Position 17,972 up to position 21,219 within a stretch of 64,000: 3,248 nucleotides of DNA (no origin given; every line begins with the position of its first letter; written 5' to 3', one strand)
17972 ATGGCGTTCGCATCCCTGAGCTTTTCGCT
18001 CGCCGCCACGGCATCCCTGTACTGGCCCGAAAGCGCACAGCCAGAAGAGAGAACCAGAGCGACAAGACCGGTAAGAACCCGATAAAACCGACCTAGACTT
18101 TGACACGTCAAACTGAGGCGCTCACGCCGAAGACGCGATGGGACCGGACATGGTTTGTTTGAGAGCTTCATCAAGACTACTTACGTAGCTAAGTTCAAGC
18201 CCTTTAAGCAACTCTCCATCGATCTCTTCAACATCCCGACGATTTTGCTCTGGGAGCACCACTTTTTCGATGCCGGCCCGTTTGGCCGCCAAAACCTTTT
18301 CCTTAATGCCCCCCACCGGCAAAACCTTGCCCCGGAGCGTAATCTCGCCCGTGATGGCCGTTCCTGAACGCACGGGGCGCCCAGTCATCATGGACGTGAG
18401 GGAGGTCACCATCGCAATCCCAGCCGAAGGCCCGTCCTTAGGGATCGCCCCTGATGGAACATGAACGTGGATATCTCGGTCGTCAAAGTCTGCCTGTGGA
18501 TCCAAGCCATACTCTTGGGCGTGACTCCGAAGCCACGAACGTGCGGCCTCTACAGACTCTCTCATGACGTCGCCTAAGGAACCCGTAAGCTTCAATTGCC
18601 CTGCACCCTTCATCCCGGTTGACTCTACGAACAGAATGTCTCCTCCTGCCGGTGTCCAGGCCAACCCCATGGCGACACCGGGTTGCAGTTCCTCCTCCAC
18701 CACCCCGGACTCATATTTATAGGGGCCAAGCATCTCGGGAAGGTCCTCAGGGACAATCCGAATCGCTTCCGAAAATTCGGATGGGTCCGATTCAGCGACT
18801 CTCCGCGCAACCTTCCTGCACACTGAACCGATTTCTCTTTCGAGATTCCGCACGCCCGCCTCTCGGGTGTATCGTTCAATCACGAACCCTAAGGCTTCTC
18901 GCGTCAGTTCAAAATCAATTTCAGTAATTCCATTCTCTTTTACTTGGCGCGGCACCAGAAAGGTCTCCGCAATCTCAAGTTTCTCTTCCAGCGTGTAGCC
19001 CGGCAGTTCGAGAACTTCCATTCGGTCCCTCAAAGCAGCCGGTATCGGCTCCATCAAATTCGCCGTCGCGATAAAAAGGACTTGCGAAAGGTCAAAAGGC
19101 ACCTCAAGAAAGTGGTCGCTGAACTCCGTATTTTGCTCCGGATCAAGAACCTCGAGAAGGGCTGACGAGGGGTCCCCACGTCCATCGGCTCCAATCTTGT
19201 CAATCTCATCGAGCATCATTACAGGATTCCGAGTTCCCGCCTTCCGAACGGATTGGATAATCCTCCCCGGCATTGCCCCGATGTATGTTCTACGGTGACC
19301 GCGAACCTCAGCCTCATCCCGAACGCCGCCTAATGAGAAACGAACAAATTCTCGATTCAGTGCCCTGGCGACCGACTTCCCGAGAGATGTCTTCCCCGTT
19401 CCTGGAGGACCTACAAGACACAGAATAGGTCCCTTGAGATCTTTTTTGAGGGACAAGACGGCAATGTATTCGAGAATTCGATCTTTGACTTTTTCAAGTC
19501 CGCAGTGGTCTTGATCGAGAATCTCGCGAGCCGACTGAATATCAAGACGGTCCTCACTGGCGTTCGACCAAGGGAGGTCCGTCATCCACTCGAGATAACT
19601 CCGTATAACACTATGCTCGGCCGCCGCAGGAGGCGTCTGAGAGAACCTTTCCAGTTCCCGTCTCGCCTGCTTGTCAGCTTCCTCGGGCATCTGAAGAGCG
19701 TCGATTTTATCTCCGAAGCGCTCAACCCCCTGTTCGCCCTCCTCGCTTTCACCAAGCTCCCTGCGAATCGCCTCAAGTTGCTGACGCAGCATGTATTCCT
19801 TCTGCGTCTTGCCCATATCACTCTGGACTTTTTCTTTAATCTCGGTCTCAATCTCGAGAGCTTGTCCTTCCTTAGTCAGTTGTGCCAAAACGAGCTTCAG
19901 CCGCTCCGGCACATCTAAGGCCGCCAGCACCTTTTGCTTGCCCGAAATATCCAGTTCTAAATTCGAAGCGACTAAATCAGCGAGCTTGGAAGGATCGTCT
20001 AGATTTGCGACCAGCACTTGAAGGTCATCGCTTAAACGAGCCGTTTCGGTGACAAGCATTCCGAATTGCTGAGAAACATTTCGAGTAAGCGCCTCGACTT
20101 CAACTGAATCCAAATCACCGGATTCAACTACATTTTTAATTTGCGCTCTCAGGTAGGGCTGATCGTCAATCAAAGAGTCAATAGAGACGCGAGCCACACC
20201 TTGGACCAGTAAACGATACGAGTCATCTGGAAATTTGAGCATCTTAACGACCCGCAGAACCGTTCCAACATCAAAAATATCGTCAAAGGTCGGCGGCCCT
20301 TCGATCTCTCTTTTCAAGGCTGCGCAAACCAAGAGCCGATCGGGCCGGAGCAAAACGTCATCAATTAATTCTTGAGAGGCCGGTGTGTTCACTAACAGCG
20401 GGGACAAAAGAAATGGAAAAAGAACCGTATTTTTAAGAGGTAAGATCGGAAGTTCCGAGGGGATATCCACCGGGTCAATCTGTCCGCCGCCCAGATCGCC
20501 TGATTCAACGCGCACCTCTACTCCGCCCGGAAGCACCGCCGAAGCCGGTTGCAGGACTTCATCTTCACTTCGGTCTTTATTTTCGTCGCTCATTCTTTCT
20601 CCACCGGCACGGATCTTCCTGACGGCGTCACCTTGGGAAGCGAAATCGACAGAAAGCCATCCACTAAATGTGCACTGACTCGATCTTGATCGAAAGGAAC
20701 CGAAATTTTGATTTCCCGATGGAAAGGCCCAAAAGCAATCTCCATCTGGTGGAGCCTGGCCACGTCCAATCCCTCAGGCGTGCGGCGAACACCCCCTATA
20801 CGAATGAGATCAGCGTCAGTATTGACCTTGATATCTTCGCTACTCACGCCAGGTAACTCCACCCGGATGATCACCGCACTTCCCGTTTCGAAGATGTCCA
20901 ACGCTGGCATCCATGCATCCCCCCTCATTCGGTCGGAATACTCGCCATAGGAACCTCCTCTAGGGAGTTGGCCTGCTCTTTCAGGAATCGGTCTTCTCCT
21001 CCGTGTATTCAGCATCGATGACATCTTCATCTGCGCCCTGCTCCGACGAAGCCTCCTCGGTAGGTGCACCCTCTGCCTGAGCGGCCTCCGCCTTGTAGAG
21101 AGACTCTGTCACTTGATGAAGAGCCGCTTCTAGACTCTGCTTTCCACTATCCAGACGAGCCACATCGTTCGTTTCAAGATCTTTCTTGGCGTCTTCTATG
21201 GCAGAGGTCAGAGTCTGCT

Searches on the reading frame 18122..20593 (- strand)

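Call 36: search_protein_families(library=pfam, proteins=[window:18122-20593:-], max_evalue=0.001)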
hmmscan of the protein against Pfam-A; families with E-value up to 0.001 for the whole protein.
window:18122-20593:- (823 aa): 10 families
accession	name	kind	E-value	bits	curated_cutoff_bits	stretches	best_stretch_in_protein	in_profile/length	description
PF05362.19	Lon_C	-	3.1e-81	272.3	21.1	1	614-815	3-203/205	Lon protease (S16) C-terminal proteolytic domain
PF02190.22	LON_substr_bdg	-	7.6e-43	147.2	28.7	1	47-240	1-199/200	ATP-dependent protease La (LON) substrate-binding domain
PF00004.35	AAA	-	3.7e-26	92.6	21.2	1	391-527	1-125/131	ATPase family associated with various cellular activities (AAA)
PF22667.2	Lon_lid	-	1.3e-21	76.4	27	1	552-603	1-52/57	Lon protease AAA+ ATPase lid domain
PF13541.12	ChlI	-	9.1e-10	38.9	27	1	656-784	1-121/121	Subunit ChlI of Mg-chelatase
PF07728.20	AAA_5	-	2e-09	38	22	1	391-525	2-139/139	AAA domain (dynein-related subfamily)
PF13401.12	AAA_22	-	2.6e-05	25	27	1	389-472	6-97/130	AAA domain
PF07724.20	AAA_2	-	4e-05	24.1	27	1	393-518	8-130/166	AAA domain (Cdc48 subfamily)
PF08298.17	AAA_PrkA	-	7.1e-05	22.5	25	1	361-415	58-112/358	PrkA AAA domain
PF13191.12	AAA_16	-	0.00021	22.3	32.6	1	388-426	24-62/167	AAA ATPase domain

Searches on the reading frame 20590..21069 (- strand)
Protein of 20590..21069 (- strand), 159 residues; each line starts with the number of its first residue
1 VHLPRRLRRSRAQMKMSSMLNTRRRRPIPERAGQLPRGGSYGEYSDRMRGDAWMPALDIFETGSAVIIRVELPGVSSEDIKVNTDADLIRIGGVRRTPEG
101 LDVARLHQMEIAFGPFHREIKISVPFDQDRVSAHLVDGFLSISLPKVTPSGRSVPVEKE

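Call 36: search_protein_families(library=pfam, proteins=[window:20590-21069:-], max_evalue=0.001)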
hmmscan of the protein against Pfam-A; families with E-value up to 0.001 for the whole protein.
window:20590-21069:- (159 aa): 1 family
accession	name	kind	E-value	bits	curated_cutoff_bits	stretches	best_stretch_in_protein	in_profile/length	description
PF00011.27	HSP20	-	1e-12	48.5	20.8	1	59-156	2-101/102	Hsp20/alpha crystallin family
